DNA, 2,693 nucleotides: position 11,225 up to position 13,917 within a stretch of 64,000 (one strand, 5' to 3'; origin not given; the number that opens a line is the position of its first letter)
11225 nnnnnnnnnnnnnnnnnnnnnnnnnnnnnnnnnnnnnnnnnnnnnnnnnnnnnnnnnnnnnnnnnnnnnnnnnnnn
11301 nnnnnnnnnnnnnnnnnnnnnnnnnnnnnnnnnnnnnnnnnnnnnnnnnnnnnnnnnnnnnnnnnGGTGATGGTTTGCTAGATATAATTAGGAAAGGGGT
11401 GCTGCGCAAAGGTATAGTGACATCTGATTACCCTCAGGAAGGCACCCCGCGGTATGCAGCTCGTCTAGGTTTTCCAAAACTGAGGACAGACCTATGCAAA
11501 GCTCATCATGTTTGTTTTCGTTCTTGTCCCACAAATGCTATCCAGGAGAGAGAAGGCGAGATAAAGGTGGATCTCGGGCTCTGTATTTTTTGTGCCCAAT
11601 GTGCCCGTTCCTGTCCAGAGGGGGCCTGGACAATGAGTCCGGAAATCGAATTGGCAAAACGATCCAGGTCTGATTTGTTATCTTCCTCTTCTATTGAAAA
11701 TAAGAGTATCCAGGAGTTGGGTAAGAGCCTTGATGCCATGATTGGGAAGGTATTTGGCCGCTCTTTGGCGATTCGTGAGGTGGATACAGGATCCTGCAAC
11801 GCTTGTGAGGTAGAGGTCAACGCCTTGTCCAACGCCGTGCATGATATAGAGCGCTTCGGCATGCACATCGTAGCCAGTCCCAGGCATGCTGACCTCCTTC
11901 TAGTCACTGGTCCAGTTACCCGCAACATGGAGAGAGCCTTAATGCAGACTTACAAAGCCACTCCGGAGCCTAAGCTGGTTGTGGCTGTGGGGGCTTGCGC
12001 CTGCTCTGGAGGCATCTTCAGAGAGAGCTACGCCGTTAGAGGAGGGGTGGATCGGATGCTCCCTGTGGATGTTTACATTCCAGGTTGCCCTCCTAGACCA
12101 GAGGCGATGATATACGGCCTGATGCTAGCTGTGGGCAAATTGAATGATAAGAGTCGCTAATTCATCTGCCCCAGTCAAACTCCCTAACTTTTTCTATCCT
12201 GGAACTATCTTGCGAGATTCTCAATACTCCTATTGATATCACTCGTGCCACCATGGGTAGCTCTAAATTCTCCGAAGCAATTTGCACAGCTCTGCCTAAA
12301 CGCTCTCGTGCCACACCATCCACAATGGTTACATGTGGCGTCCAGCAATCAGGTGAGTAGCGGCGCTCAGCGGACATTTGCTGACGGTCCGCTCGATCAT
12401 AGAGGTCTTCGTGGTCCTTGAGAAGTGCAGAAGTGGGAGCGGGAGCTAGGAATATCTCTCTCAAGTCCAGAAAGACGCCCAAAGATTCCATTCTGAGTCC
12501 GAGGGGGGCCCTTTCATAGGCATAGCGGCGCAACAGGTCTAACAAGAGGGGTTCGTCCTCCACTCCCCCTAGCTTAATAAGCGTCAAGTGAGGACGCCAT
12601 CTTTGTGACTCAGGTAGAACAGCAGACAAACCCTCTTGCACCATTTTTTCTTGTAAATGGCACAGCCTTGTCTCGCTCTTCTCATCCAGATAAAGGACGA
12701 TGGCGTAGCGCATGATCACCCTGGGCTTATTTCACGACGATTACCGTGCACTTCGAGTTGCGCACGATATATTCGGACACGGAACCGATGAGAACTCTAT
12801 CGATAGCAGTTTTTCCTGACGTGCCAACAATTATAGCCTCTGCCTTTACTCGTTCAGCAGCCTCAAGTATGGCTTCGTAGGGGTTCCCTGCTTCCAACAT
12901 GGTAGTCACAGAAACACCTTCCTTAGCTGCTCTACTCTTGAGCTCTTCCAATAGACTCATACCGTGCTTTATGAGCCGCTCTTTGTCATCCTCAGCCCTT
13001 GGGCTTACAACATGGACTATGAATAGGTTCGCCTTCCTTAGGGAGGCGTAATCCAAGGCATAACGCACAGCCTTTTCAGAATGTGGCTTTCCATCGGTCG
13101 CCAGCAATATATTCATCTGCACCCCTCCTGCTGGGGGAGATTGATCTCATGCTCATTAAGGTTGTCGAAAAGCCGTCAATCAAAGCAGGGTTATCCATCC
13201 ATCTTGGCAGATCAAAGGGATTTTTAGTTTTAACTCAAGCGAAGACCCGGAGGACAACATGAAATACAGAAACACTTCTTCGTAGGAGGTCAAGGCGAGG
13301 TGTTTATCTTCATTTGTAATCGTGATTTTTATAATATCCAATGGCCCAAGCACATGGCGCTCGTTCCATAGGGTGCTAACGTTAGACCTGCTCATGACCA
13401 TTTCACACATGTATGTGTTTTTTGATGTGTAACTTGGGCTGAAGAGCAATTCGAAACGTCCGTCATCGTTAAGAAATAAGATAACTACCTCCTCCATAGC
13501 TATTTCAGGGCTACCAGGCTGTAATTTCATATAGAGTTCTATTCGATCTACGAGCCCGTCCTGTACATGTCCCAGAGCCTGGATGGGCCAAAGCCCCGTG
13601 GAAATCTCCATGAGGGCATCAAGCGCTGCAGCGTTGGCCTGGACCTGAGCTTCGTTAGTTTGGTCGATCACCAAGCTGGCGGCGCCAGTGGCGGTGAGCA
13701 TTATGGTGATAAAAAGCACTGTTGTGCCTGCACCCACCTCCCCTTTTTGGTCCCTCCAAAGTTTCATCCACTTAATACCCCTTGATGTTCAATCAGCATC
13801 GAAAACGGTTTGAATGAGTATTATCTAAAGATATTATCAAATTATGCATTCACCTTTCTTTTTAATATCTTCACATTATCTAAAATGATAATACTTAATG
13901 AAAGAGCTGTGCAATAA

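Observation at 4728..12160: Hydrogenase-4-like operon whose catalytic subunit has lost all four [NiFe] cysteines (Ehr-type complex)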

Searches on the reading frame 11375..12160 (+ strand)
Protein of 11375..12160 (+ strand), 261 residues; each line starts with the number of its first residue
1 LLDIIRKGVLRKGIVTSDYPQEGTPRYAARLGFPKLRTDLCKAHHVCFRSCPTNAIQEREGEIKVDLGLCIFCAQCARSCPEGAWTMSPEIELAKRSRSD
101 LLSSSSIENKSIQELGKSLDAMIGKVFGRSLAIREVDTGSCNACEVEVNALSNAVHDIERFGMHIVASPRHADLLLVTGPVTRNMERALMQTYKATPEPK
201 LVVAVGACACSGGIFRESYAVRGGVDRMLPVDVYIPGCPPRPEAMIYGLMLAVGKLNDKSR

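Call 4: search_protein_families(library=pfam, proteins=[window:11375-12160:+])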
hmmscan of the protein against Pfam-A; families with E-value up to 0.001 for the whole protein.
window:11375-12160:+ (261 aa): 7 families
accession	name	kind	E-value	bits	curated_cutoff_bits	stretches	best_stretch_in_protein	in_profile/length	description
PF01058.29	Oxidored_q6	-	3.2e-35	121.1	27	1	141-250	1-126/128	NADH ubiquinone oxidoreductase, 20 Kd subunit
PF00037.32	Fer4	-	5.2e-08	32.8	21.1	1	63-85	1-23/24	4Fe-4S binding domain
PF13187.11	Fer4_9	-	8.8e-06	26.1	27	1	41-84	5-51/52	4Fe-4S dicluster domain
PF13484.11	Fer4_16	-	1.3e-05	26.3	30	0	70-99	2-32/66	4Fe-4S double cluster binding domain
PF12838.12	Fer4_7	-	3.2e-05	24.7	27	1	46-84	7-52/52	4Fe-4S dicluster domain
PF12837.12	Fer4_6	-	3.3e-05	24.1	25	1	63-85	2-24/24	4Fe-4S binding domain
PF13237.11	Fer4_10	-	5e-05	23.6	25.5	1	37-81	5-53/53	4Fe-4S dicluster domain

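Call 5: search_protein_families(library=ncbifam, proteins=[window:11375-12160:+])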
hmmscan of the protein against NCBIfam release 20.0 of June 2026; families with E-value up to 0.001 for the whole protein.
window:11375-12160:+ (261 aa): 64 families (the best 25 are shown)
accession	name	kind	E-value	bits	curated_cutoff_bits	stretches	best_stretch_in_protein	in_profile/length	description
NF005012.1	PRK06411.1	subfamily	2.7e-44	150.6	116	1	117-257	22-159/166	NADH-quinone oxidoreductase subunit NuoB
TIGR01957.1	nuoB_fam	subfamily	3.6e-40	137.2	142.7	1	128-256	14-142/145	NADH-quinone oxidoreductase subunit B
NF011391.0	PRK14816.1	equivalog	7.9e-39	133.3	283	1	127-252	48-173/196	NADH-quinone oxidoreductase subunit B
NF011394.0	PRK14819.1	equivalog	1.3e-37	129.8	312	1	128-252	28-152/264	NADH-quinone oxidoreductase subunit B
NF011395.0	PRK14820.1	equivalog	6.4e-36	123.8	263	1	118-251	22-152/180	NADH-quinone oxidoreductase subunit B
NF011390.0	PRK14815.1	equivalog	1.2e-35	122.5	281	1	118-257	22-158/183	NADH dehydrogenase subunit B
NF011388.0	PRK14813.1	equivalog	2.5e-32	112.3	294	1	142-251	38-148/189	NADH dehydrogenase subunit B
NF011389.0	PRK14814.1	equivalog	3.4e-32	111.7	285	1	128-256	30-157/186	NADH dehydrogenase subunit B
NF011393.0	PRK14818.1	equivalog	4.1e-32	111.1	255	1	142-250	41-149/173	NADH dehydrogenase subunit B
NF011392.0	PRK14817.1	equivalog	7.3e-32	110.5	271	1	142-259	46-163/182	NADH-quinone oxidoreductase subunit B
NF009808.0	PRK13292.1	equivalog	8.2e-32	109.9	1156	1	118-259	14-152/791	NADH-quinone oxidoreductase subunit B/C/D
NF009053.0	PRK12387.1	subfamily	2.1e-16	60.2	204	1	1-114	1-119/180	formate hydrogenlyase complex iron-sulfur subunit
TIGR03294.1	FrhG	equivalog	2.7e-14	53.5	245.5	2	171-249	50-137/228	coenzyme F420 hydrogenase subunit gamma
NF004537.0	PRK05888.1-3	equivalog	1.8e-12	47.2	163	1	10-103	34-148/204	NADH-quinone oxidoreductase subunit NuoI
TIGR01971.1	NuoI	subfamily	2.8e-12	46.3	113.05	1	13-104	12-117/121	NADH-quinone oxidoreductase, chain I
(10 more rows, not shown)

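Call 57: search_solved_structures(query=window:11375-12160:+, show_alignments=3, max_evalue=1e-8)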
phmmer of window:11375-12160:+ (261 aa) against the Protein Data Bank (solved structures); distinct sequences matched with E-value up to 1e-8: 47.
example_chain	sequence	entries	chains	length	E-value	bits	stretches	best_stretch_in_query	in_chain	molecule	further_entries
6cfw_J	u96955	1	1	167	1.5e-43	152.4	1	116-256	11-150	Probable membrane-bound hydrogenase subunit mbhJ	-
7z0s_G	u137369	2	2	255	2.3e-43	151.8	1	114-259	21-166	Formate hydrogenlyase subunit 7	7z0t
2fug_6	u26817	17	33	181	1.2e-30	110.1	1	126-255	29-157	NADH-quinone oxidoreductase chain 6 | NADH-QUINONE OXIDOREDUCTASE SUBUNIT 6 | NADH-quinone oxidoreductase subunit B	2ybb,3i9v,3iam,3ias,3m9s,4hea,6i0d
5lc5_B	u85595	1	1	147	2.5e-30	109.1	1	142-256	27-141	NADH dehydrogenase [ubiquinone] iron-sulfur protein 7, mitochondrial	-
5xtb_C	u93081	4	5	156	2.6e-30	109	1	142-256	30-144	NADH dehydrogenase [ubiquinone] iron-sulfur protein 7, mitochondrial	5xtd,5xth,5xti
8qby_B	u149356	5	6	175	2.6e-30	109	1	141-251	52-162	NADH-quinone oxidoreductase subunit B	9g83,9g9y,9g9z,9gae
7zeb_6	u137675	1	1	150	2.8e-30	108.9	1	142-256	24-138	NADH dehydrogenase [ubiquinone] iron-sulfur protein 7, mitochondrial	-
9ti4_E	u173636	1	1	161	2.8e-30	108.9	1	142-256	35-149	NADH dehydrogenase [ubiquinone] iron-sulfur protein 7, mitochondrial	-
9w2u_B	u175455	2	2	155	2.9e-30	108.8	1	142-256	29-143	NADH dehydrogenase [ubiquinone] iron-sulfur protein 7, mitochondrial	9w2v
7zd6_6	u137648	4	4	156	3e-30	108.8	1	142-256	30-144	NADH dehydrogenase [ubiquinone] iron-sulfur protein 7, mitochondrial | Complex I-20kD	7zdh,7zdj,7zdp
7v2c_C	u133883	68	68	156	3.2e-30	108.7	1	142-256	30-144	NADH dehydrogenase [ubiquinone] iron-sulfur protein 7,mitochondrial | NADH dehydrogenase [ubiquinone] iron-sulfur protein 7, mitochondrial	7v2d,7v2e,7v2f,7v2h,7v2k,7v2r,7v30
6g2j_B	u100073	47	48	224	3.2e-30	108.7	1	141-256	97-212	NADH dehydrogenase [ubiquinone] iron-sulfur protein 7, mitochondrial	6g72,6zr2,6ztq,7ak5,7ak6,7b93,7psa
5ldw_B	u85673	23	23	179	4e-30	108.4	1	141-256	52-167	NADH dehydrogenase [ubiquinone] iron-sulfur protein 7, mitochondrial | Mitochondrial complex I, PSST subunit | NADH:ubiquinone oxidoreductase core subunit S7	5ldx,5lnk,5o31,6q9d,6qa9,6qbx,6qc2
7vxu_C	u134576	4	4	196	4.9e-30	108.1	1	141-256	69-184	Complex I-20kD | NADH dehydrogenase [ubiquinone] iron-sulfur protein 7, mitochondrial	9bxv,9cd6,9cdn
7ar7_B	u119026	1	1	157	5.8e-30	107.9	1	142-258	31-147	NADH dehydrogenase [ubiquinone] iron-sulfur protein 7, mitochondrial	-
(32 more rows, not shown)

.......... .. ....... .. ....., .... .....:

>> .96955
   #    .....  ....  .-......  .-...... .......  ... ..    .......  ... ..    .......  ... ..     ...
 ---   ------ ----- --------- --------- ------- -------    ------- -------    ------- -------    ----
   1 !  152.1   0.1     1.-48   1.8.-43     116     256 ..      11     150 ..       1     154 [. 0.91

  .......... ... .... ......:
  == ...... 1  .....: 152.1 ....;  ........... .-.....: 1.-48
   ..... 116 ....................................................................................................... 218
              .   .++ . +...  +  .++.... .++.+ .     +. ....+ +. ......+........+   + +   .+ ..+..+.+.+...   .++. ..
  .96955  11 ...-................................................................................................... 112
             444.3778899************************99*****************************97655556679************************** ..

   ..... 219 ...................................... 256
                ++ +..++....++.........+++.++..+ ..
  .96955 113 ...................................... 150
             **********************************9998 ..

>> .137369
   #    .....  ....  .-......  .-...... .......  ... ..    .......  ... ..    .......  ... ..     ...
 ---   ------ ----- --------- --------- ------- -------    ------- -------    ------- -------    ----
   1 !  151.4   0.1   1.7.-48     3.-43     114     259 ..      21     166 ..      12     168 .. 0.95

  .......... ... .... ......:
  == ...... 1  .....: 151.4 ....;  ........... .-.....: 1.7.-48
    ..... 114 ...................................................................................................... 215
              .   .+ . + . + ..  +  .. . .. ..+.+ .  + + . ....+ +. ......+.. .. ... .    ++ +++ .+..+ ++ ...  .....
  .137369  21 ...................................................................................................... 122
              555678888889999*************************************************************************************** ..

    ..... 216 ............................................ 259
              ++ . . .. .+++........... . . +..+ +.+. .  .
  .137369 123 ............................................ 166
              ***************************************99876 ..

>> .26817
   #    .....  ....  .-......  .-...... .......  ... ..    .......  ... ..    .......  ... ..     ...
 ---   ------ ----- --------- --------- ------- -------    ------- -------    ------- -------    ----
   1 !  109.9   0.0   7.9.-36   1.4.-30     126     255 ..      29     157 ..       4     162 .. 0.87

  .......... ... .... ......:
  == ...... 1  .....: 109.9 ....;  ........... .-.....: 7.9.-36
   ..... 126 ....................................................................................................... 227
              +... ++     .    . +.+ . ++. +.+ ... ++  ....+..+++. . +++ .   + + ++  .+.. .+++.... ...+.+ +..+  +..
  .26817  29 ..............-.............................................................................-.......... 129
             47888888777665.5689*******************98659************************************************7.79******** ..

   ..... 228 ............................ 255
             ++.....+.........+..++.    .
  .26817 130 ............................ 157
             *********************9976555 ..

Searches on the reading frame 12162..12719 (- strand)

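Call 30: search_protein_families(library=pfam, proteins=[window:12162-12719:-], max_evalue=0.001)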
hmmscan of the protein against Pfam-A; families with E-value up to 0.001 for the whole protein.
window:12162-12719:- (185 aa): 1 family
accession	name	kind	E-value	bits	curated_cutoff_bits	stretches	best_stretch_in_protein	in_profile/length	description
PF13563.12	2_5_RNA_ligase2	-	6.5e-12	46.2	27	1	35-169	18-149/152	2'-5' RNA ligase superfamily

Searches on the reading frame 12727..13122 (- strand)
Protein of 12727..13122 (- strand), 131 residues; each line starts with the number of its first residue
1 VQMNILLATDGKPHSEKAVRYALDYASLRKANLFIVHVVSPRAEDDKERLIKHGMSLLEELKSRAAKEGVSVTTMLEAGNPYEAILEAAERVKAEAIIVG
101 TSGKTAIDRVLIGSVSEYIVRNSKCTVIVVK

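Call 30: search_protein_families(library=pfam, proteins=[window:12727-13122:-], max_evalue=0.001)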
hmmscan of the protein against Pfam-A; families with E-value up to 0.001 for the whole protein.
window:12727-13122:- (131 aa): 1 family
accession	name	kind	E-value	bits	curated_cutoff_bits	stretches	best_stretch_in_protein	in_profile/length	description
PF00582.32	Usp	-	2.3e-32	112.9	24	1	3-131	3-141/141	Universal stress protein family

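Call 43: search_protein_families(library=ncbifam, proteins=[window:12727-13122:-], max_evalue=0.00001)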
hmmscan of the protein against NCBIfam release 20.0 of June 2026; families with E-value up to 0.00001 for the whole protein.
window:12727-13122:- (131 aa): 3 families
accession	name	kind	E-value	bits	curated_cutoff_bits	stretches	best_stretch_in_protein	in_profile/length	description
NF008380.0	PRK11175.1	equivalog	6.3e-09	35.2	227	1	61-131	229-300/313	universal stress protein UspE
NF038185.1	KdpD_non_kinase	exception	1.7e-08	34.1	550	1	3-128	246-367/373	KdpD-like non-kinase potassium sensor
NF011581.0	PRK15005.1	equivalog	4.2e-08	33.5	166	1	52-131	66-144/144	universal stress protein UspF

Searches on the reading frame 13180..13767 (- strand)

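Call 30: search_protein_families(library=pfam, proteins=[window:13180-13767:-], max_evalue=0.001)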
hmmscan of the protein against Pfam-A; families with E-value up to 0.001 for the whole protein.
window:13180-13767:- (195 aa): 1 family
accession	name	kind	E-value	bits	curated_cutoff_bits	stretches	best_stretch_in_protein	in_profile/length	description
PF01917.21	Arch_flagellin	-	6e-12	46.6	29.5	1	9-178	1-159/162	Archaebacterial flagellin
